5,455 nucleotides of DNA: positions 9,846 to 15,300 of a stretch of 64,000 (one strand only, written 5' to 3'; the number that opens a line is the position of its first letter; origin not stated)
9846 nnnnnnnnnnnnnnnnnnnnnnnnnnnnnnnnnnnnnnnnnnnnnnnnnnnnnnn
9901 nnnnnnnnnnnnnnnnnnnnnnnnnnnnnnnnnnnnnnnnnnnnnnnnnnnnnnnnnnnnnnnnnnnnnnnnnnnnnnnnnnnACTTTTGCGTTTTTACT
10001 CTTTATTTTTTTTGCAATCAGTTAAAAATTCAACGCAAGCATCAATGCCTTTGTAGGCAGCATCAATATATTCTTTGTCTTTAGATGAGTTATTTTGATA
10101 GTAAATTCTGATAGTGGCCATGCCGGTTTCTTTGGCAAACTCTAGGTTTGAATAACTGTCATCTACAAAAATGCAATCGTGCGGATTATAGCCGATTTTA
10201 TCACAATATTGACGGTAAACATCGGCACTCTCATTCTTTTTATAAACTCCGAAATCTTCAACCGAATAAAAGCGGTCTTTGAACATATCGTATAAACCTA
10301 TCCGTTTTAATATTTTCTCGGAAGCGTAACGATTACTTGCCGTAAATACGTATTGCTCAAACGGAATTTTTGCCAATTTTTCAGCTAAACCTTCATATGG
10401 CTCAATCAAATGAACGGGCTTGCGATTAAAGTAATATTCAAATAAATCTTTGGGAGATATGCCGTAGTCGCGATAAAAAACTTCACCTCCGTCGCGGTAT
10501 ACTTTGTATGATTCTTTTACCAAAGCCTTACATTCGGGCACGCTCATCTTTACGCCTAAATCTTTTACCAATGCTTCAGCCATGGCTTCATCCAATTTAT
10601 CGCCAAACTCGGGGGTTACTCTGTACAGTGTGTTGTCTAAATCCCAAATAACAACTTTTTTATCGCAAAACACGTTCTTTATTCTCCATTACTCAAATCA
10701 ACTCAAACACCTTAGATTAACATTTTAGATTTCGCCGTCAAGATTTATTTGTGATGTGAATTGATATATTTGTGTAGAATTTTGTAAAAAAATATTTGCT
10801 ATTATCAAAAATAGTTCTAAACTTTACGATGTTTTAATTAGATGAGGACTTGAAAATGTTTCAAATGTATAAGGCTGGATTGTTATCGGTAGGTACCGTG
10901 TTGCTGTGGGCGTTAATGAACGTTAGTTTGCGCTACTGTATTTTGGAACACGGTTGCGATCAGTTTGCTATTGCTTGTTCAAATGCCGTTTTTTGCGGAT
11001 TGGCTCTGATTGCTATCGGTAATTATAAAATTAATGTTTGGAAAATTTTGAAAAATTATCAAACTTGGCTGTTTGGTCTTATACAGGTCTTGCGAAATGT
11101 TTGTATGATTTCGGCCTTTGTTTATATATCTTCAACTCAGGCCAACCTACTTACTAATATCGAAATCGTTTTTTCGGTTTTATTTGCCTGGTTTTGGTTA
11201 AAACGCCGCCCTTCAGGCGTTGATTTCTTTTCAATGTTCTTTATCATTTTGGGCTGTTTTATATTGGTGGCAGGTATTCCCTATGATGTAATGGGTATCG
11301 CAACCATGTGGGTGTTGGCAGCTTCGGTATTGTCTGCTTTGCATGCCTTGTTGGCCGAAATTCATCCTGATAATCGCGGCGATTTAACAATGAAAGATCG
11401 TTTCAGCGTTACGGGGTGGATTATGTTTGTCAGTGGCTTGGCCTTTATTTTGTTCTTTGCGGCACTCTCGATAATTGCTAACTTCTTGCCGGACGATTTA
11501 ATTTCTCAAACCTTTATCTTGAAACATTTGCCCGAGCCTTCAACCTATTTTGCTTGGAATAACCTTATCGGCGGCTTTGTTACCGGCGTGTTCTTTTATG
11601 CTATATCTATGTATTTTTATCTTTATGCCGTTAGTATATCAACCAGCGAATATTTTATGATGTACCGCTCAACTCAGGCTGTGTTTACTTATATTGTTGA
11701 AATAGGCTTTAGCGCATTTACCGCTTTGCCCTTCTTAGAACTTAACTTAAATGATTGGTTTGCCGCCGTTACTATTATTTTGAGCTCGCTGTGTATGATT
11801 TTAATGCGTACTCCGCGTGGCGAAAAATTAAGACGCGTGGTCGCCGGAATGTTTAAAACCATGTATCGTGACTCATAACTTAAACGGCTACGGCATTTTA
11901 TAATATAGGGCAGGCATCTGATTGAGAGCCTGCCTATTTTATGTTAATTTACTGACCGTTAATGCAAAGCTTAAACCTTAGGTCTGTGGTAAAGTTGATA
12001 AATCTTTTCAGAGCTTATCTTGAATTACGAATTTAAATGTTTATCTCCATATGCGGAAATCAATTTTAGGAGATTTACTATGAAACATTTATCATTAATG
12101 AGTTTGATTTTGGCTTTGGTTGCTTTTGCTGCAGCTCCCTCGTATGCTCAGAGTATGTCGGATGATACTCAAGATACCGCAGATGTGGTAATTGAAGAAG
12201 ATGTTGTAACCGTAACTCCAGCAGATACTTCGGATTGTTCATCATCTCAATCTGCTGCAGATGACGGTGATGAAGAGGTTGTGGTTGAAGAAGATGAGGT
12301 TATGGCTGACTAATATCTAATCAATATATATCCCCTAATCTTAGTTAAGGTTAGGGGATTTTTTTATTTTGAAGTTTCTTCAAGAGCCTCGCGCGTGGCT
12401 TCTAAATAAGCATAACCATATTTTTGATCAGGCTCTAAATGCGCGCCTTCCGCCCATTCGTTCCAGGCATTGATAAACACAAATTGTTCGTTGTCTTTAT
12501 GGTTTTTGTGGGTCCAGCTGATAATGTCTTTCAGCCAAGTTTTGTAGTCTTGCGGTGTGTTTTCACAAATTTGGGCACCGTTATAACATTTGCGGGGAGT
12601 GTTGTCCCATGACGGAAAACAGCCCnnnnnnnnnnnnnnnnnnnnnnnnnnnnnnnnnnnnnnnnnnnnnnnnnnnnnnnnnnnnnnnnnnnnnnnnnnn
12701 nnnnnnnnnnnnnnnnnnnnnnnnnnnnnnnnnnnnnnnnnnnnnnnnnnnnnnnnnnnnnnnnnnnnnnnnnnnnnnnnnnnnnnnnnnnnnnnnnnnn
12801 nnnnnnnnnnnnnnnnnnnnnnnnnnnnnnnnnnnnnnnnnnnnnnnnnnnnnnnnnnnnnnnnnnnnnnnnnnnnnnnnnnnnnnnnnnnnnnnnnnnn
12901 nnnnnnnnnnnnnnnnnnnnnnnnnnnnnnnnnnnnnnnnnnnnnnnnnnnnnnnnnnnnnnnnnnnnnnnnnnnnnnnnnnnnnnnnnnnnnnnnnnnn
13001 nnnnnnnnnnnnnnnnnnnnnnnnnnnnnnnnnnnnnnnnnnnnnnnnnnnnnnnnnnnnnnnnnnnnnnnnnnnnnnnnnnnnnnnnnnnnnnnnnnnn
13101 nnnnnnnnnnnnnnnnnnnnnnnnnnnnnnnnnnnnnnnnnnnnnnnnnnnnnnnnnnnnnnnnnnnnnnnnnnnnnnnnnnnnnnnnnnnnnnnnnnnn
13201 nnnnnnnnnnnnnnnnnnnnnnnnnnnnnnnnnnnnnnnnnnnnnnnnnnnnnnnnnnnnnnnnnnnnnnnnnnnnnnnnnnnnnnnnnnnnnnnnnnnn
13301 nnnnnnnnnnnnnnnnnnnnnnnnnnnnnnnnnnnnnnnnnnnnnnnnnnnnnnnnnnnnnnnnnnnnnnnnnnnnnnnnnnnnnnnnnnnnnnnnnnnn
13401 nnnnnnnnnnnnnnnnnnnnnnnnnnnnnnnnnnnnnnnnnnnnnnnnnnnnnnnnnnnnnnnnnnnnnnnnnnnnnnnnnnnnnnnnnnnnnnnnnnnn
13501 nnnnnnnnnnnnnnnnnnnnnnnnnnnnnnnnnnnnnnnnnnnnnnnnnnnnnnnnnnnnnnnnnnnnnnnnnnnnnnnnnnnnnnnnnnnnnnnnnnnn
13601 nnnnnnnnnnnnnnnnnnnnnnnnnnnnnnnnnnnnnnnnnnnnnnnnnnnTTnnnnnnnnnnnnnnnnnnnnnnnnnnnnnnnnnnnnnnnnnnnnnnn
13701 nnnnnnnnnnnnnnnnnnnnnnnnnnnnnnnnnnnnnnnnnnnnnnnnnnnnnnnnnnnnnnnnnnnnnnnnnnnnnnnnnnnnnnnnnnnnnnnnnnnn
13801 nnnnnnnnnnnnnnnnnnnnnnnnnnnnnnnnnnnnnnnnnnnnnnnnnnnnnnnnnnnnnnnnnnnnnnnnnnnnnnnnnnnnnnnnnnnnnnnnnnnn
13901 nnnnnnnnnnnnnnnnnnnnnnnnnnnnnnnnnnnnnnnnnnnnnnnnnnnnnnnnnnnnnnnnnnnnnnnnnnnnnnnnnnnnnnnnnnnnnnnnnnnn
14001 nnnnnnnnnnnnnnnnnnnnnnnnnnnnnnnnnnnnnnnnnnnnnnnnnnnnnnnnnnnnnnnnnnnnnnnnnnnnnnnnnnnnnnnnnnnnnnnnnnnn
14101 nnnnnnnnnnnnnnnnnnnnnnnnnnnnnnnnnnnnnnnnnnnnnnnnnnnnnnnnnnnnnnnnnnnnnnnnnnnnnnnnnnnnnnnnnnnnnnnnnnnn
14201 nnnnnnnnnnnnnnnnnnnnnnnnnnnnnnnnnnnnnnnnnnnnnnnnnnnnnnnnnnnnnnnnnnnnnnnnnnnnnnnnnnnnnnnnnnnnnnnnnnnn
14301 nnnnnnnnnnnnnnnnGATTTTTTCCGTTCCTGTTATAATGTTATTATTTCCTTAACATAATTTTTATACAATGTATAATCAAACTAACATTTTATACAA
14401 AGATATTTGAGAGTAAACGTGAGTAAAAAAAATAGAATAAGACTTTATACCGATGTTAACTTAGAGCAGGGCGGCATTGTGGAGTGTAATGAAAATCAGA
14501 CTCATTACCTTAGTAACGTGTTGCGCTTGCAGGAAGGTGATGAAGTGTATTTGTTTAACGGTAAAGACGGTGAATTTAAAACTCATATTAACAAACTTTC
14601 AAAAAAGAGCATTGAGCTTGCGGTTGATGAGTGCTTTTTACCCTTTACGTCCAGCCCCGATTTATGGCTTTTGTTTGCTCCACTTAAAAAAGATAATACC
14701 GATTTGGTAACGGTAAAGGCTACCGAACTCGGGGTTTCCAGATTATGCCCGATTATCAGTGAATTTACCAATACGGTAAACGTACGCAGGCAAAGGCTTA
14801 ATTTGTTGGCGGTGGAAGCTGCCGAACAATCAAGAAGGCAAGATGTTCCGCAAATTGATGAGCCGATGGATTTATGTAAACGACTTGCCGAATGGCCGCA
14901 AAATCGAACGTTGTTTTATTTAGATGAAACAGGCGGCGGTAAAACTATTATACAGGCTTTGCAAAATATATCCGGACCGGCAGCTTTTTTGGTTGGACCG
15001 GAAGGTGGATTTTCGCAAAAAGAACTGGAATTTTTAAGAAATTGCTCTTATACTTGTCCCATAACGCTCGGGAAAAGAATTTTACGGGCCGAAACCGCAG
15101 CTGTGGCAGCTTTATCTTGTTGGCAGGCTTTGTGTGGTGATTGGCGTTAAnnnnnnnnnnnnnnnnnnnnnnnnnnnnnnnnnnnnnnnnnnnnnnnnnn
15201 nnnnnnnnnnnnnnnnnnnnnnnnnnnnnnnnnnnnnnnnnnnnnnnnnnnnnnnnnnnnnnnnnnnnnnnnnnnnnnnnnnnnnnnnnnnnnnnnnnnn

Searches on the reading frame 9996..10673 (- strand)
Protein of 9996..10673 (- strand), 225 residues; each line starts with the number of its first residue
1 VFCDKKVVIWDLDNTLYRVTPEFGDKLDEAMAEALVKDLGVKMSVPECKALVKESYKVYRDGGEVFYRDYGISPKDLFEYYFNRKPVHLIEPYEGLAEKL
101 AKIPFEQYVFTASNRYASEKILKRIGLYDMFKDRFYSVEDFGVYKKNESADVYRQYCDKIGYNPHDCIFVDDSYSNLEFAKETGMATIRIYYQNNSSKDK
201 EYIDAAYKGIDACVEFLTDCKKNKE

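Call 67: search_protein_families(library=pfam, proteins=[window:9996-10673:-], max_evalue=0.00001)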
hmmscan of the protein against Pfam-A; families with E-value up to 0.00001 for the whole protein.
window:9996-10673:- (225 aa): 3 families
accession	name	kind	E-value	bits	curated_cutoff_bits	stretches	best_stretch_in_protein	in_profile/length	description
PF00702.32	Hydrolase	-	1.1e-15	59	26.4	1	6-182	2-189/191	haloacid dehalogenase-like hydrolase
PF13419.12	HAD_2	-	2.7e-10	41.1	23.8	1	8-189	1-177/178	Haloacid dehalogenase-like hydrolase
PF03031.24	NIF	-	2.3e-07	31.1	21.8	1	98-204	48-145/160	NLI interacting factor-like phosphatase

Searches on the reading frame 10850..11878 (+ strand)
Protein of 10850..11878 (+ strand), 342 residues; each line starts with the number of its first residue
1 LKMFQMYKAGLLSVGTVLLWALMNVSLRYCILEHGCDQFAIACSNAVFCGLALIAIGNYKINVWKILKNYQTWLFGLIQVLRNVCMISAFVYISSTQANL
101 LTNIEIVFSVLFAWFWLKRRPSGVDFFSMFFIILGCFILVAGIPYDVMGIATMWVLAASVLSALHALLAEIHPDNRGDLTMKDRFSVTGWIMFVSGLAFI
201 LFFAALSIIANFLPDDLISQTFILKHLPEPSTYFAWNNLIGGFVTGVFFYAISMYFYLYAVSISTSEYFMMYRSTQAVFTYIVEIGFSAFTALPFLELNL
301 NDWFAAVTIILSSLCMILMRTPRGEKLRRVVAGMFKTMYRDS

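Call 67: search_protein_families(library=pfam, proteins=[window:10850-11878:+], max_evalue=0.00001)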
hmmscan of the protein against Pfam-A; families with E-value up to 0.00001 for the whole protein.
window:10850-11878:+ (342 aa): 1 family
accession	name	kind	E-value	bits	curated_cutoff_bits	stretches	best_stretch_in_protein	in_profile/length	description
PF00892.27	EamA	-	2.1e-12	47.9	28.2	1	11-140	5-134/135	EamA-like transporter family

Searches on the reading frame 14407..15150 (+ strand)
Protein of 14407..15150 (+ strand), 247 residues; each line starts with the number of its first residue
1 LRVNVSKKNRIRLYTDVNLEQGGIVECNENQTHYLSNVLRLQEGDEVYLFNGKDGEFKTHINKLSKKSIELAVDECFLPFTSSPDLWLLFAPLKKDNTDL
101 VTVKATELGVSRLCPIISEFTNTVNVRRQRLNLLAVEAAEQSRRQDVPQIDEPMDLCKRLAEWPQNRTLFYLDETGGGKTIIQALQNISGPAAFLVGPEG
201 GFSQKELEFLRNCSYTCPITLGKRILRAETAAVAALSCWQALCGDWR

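Call 9: search_protein_families(library=pfam, proteins=[window:14407-15150:+], max_evalue=0.001)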
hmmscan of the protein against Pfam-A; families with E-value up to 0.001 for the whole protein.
window:14407-15150:+ (247 aa): 2 families
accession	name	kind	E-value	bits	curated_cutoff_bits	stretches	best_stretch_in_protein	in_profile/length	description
PF04452.19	Methyltrans_RNA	-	2e-38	132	23.9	1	83-240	3-165/165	RNA methyltransferase domain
PF20260.4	PUA_4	-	6.3e-13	49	23.9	1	29-72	3-46/48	RNA methyltransferase PUA domain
